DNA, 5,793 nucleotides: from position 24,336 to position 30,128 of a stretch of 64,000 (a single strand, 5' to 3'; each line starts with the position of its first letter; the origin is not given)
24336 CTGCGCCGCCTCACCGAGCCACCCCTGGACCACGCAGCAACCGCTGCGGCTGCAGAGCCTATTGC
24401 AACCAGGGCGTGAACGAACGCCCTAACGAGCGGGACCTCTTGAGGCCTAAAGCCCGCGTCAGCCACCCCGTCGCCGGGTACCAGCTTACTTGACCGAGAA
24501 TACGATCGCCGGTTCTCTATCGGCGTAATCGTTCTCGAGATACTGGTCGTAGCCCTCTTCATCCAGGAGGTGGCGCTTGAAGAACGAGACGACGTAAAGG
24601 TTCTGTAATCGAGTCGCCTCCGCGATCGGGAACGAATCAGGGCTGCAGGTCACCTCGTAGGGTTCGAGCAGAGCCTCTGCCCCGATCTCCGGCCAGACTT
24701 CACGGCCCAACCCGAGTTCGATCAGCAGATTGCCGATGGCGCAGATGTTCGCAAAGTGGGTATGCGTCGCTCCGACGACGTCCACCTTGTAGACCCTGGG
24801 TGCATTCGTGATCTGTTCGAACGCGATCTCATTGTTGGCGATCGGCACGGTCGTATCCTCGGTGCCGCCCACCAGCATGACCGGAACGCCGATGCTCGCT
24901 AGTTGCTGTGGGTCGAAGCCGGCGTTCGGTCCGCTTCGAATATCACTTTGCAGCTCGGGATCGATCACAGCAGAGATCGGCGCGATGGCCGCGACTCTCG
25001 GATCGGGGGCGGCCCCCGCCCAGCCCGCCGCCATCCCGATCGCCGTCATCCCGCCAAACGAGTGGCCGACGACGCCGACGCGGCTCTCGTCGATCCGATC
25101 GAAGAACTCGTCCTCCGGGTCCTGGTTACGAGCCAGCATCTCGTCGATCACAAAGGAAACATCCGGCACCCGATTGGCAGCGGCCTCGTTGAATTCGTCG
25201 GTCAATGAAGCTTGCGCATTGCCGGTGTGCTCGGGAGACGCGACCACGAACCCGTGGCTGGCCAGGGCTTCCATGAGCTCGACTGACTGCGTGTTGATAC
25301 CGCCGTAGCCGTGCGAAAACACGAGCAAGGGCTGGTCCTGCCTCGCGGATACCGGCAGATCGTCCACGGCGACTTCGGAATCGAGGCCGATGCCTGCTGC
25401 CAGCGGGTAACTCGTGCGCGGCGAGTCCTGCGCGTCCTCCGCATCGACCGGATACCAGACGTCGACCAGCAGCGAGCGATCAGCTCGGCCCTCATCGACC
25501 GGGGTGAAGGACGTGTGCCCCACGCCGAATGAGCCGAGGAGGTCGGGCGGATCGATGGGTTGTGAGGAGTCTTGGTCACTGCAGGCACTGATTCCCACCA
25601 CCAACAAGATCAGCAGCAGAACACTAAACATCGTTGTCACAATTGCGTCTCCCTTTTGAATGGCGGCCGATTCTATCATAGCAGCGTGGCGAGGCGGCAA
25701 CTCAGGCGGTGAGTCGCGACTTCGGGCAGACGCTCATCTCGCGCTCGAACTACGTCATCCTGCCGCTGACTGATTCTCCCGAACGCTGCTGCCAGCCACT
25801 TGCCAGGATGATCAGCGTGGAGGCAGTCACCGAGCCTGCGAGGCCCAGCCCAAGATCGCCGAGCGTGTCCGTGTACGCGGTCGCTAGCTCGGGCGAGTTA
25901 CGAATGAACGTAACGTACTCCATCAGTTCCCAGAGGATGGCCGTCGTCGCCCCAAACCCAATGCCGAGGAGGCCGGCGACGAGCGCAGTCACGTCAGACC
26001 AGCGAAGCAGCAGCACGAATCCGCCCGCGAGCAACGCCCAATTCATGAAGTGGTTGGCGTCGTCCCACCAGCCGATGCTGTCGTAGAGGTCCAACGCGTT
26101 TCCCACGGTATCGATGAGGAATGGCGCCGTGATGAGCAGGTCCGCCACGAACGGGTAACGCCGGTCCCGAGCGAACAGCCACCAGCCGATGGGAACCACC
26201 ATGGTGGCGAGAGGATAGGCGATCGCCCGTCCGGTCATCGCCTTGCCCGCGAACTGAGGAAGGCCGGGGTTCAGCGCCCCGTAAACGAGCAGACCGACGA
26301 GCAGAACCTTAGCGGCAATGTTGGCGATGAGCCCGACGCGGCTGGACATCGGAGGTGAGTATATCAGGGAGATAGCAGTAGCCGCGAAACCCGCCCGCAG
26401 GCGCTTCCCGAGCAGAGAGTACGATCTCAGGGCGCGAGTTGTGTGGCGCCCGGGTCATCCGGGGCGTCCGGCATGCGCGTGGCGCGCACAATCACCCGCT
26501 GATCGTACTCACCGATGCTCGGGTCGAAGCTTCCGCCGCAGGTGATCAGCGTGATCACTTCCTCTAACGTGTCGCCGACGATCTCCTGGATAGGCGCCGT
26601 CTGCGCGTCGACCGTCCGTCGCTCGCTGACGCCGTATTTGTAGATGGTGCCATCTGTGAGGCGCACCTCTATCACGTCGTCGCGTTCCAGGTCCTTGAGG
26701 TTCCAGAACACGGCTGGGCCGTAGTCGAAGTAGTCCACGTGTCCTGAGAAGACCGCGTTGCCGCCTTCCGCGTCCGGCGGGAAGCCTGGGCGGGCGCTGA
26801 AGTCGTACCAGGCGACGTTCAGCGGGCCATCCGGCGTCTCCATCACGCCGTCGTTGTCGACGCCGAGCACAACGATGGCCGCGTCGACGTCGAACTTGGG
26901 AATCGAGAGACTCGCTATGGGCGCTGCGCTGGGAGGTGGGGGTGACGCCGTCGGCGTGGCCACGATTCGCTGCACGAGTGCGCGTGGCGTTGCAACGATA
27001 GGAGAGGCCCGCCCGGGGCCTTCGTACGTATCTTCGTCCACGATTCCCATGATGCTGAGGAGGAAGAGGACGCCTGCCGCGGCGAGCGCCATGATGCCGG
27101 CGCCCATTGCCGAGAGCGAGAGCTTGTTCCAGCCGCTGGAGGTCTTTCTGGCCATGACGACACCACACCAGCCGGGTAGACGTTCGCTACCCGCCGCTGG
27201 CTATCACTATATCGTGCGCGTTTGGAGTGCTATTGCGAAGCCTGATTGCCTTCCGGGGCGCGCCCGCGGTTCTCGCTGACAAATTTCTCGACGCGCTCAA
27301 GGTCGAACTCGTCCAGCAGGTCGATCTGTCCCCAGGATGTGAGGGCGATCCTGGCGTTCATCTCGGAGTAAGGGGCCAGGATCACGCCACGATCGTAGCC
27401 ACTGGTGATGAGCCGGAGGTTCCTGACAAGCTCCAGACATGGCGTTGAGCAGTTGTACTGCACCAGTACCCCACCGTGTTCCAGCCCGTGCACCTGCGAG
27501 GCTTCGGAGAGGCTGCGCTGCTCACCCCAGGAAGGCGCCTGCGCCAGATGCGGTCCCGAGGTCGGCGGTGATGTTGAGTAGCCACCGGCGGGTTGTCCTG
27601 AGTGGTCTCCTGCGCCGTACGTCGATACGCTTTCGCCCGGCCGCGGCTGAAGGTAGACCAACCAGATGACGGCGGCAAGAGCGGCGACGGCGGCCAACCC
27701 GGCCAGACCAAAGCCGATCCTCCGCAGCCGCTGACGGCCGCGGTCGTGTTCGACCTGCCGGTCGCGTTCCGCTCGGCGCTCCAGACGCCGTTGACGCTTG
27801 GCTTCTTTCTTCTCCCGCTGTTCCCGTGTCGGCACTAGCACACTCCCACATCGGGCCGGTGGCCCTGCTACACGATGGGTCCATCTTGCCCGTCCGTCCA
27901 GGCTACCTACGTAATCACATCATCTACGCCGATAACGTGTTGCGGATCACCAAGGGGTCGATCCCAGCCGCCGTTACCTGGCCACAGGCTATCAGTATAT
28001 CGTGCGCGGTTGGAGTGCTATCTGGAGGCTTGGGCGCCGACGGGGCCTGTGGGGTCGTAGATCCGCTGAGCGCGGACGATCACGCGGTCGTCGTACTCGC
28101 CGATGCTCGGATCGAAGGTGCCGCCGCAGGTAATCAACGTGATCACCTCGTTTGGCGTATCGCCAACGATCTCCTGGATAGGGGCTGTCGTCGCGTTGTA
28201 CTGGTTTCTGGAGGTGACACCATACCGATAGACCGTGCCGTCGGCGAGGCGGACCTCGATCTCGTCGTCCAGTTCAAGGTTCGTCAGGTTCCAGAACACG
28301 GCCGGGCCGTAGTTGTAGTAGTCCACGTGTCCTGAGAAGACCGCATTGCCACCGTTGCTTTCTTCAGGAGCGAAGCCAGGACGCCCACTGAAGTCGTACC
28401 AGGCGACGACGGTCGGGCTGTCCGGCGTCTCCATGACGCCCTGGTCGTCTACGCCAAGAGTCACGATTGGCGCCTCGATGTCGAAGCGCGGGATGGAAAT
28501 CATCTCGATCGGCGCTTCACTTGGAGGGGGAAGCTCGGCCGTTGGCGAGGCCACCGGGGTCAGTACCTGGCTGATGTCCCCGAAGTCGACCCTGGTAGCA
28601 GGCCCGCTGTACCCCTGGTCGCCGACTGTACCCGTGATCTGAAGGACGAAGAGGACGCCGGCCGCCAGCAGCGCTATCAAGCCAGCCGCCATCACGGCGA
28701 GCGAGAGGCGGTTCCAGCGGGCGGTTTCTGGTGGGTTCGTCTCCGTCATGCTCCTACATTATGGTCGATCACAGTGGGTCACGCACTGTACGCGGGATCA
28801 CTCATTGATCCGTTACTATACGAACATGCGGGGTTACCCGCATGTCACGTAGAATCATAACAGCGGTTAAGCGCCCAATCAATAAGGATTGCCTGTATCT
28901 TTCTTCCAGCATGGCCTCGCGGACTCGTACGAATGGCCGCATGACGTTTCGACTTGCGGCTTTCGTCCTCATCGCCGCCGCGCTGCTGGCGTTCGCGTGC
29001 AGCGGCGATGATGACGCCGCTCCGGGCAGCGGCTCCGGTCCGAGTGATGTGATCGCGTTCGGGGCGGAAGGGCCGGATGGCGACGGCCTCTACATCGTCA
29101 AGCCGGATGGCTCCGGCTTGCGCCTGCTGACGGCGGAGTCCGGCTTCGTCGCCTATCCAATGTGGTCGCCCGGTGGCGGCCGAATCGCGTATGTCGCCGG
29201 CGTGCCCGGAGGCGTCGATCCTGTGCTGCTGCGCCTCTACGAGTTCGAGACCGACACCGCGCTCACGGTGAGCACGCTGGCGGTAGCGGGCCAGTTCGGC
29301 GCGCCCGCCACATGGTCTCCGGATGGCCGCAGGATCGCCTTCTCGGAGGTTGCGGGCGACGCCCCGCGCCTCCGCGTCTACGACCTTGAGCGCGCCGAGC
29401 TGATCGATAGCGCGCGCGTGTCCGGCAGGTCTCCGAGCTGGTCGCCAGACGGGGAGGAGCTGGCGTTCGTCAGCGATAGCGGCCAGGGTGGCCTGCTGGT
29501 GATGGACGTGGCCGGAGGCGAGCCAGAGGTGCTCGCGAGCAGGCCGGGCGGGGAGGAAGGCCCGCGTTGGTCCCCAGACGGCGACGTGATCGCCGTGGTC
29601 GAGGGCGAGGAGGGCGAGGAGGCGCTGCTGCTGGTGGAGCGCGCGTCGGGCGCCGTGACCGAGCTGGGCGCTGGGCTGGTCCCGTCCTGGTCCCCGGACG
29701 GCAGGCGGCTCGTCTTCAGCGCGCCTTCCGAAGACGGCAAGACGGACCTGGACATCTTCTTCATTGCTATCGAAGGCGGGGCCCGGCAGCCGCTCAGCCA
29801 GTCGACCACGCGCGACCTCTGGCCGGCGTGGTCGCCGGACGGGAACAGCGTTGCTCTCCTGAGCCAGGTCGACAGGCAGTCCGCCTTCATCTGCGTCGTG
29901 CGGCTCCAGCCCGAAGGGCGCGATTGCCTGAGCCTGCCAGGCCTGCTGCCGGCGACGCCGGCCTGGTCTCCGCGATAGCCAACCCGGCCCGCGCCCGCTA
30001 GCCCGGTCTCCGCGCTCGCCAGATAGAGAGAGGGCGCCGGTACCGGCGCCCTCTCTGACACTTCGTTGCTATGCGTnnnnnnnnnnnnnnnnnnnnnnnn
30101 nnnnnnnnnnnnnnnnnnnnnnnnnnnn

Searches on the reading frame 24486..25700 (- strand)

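Call 6: search_protein_families(library=pfam, proteins=[window:24486-25700:-], max_evalue=0.001)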
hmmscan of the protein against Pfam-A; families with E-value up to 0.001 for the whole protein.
window:24486-25700:- (404 aa): 9 families
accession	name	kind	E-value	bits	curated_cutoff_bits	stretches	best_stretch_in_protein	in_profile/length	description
PF03403.19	PAF-AH_p_II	-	6.4e-16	58.3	20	1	115-184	92-160/372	Platelet-activating factor acetylhydrolase, isoform II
PF07224.18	Chlorophyllase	-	2.1e-10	40.4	26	1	123-279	42-185/301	Chlorophyllase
PF12740.14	PETase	-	2.5e-09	37.4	28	1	126-316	57-214/263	PET hydrolase-like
PF12146.15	Hydrolase_4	-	6.2e-08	32.7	27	1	124-249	5-114/239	Serine aminopeptidase, S33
PF00561.26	Abhydrolase_1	-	2.5e-07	31.1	25.8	1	124-225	1-88/245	alpha/beta hydrolase fold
PF00326.27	Peptidase_S9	-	3.3e-06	27.2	22.6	0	144-224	8-82/213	Prolyl oligopeptidase family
PF01738.24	DLH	-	1.4e-05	25.3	21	1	122-314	12-187/217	Dienelactone hydrolase family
PF02129.25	Peptidase_S15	-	2.4e-05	24.6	23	0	118-249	14-133/262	X-Pro dipeptidyl-peptidase (S15 family)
PF12697.13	Abhydrolase_6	-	3.6e-05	25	26.3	1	126-244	1-94/217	Alpha/beta hydrolase family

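Call 63: search_protein_families(library=ncbifam, proteins=[window:24486-25700:-], max_evalue=0.001)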
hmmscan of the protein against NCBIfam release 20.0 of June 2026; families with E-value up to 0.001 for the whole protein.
window:24486-25700:- (404 aa): 8 families
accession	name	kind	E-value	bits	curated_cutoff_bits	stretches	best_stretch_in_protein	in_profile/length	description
NF050058.1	e_dPHAscl_type1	hypoth_equivalog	2.9e-11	43.4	150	1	116-303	15-210/276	extracellular catalytic domain type 1 short-chain-length polyhydroxyalkanoate depolymerase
NF007857.0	PRK10566.1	equivalog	6.9e-06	26.1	201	1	115-226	18-127/249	esterase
NF051441.1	BisHyethTerphBdeA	equivalog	1.2e-05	24.7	520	0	128-224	104-186/305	bis(hydroxyethyl) terephthalate hydrolase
NF011457.0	PRK14875.1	equivalog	0.00012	21.2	307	0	198-226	190-218/372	acetoin dehydrogenase dihydrolipoyllysine-residue acetyltransferase subunit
NF047920.1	lactonase_UilS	equivalog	0.00015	21.5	400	0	117-225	18-117/285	UilS family quorum-quenching N-acyl-homoserine lactonase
NF051488.1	bifunc_PcaDC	exception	0.00048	19.4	390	0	265-303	187-225/375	bifunctional 3-oxoadipate enol-lactonase/4-carboxymuconolactone decarboxylase PcaDC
TIGR02427.1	protocat_pcaD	equivalog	0.00049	19.6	255.85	0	265-300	187-222/251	3-oxoadipate enol-lactonase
TIGR01840.1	esterase_phb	subfamily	0.00076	19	107.85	0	116-300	6-198/213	PHB depolymerase family esterase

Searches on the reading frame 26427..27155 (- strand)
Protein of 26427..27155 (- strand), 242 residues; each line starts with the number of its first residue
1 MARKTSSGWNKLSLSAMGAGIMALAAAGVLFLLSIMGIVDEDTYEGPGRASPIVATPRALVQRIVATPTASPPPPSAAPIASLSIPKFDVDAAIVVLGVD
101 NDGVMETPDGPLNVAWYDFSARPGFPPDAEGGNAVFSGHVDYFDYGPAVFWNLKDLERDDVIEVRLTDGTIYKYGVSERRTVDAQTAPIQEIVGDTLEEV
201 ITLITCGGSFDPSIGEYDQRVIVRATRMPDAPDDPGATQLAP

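Call 6: search_protein_families(library=pfam, proteins=[window:26427-27155:-], max_evalue=0.001)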
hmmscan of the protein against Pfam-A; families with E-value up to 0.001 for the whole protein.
window:26427-27155:- (242 aa): 1 family
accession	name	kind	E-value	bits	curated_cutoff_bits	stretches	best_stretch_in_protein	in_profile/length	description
PF04203.18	Sortase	-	4.1e-21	75.5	26.6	1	83-227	1-124/125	Sortase domain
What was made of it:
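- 26427..27155 (-): Sortase 2, a paralogue of sortase 1. Pfam Sortase 4e-21 (call 6).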

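Call 63: search_protein_families(library=ncbifam, proteins=[window:26427-27155:-], max_evalue=0.001)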
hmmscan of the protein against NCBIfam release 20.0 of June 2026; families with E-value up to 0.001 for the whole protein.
window:26427-27155:- (242 aa): 7 families
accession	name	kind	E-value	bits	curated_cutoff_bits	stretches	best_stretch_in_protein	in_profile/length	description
NF033748.1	class_F_sortase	subfamily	3.9e-31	107.8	166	1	76-226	7-153/155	class F sortase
NF033746.1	class_D_sortase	subfamily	1.1e-08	35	165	1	79-227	9-133/135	class D sortase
NF058671.1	sortase_SrtD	exception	1.6e-08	34.4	140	1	78-226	62-186/187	class D sortase, LPxTATN-specific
NF033747.1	class_E_sortase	subfamily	1.7e-08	34.6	160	1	69-223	60-201/211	class E sortase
TIGR01076.1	sortase_fam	subfamily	8.8e-07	28.8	39.35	1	82-229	2-129/136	sortase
NF033745.1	class_C_sortase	subfamily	4.1e-06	26.7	160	1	125-227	128-220/220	class C sortase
TIGR03784.1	marine_sortase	equivalog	5.6e-06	26.1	158.25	1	127-225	86-174/174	class GN sortase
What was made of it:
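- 26427..27155 (-): NCBIfam class F 107.8 bits (call 63).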

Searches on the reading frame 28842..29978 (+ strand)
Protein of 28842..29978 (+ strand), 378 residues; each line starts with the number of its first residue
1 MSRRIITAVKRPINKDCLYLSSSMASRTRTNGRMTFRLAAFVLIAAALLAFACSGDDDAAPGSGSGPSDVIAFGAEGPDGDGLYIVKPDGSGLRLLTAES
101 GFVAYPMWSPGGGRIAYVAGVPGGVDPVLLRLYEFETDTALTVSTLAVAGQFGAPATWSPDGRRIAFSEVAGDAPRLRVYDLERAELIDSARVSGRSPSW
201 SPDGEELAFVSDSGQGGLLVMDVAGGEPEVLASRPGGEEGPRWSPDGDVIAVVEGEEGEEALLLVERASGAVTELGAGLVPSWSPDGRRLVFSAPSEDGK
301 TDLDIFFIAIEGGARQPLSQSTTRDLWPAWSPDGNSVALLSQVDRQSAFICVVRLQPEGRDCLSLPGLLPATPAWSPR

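Call 6: search_protein_families(library=pfam, proteins=[window:28842-29978:+], max_evalue=0.001)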
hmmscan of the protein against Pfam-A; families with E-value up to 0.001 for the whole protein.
window:28842-29978:+ (378 aa): 7 families
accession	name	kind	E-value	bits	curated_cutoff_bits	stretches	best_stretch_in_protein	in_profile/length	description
PF07676.18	PD40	-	4.7e-27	93.7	20.9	1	281-302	14-35/38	WD40-like Beta Propeller Repeat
PF00930.27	DPPIV_N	-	4.3e-09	36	22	0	213-254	20-61/354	Dipeptidyl peptidase IV (DPP IV) N-terminal region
PF10647.15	Gmad1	-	1.5e-05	25.4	20.5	1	192-273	22-100/251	Lipoprotein LpqB beta-propeller domain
PF25174.1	Beta-prop_THOC3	-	2.7e-05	23.7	305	0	158-254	10-107/272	THOC3 beta-propeller domain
PF09142.17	TruB_C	-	0.00013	22.1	28.7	0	245-258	34-47/56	tRNA Pseudouridine synthase II, C terminal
PF12894.13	ANAPC4_WD40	-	0.00079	20.1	22.9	0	157-193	45-78/91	Anaphase-promoting complex subunit 4 WD40 domain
PF24817.1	WD40_WDHD1_1st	-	0.0009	18.9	109.9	0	155-217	227-290/291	WDHD1 first WD40 domain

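Call 63: search_protein_families(library=ncbifam, proteins=[window:28842-29978:+], max_evalue=0.001)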
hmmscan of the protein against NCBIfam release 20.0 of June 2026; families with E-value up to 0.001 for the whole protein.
window:28842-29978:+ (378 aa): 4 families
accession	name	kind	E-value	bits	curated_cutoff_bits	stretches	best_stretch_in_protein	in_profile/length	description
TIGR02800.1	propeller_TolB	equivalog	1.5e-43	149.3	343.15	3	82-319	172-406/418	Tol-Pal system beta propeller repeat protein TolB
NF002183.0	PRK01029.1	equivalog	8.6e-24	84.3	405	2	155-266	286-401/429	Tol-Pal system protein TolB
NF033523.0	lasso_peptidase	equivalog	7.6e-14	51.4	400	1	196-261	91-157/638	Atxe2 family lasso peptide isopeptidase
NF053518.1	DipepPtdsDpp5Prph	equivalog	2.1e-11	43.1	900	0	282-345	18-84/655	dipeptidyl-peptidase Dpp5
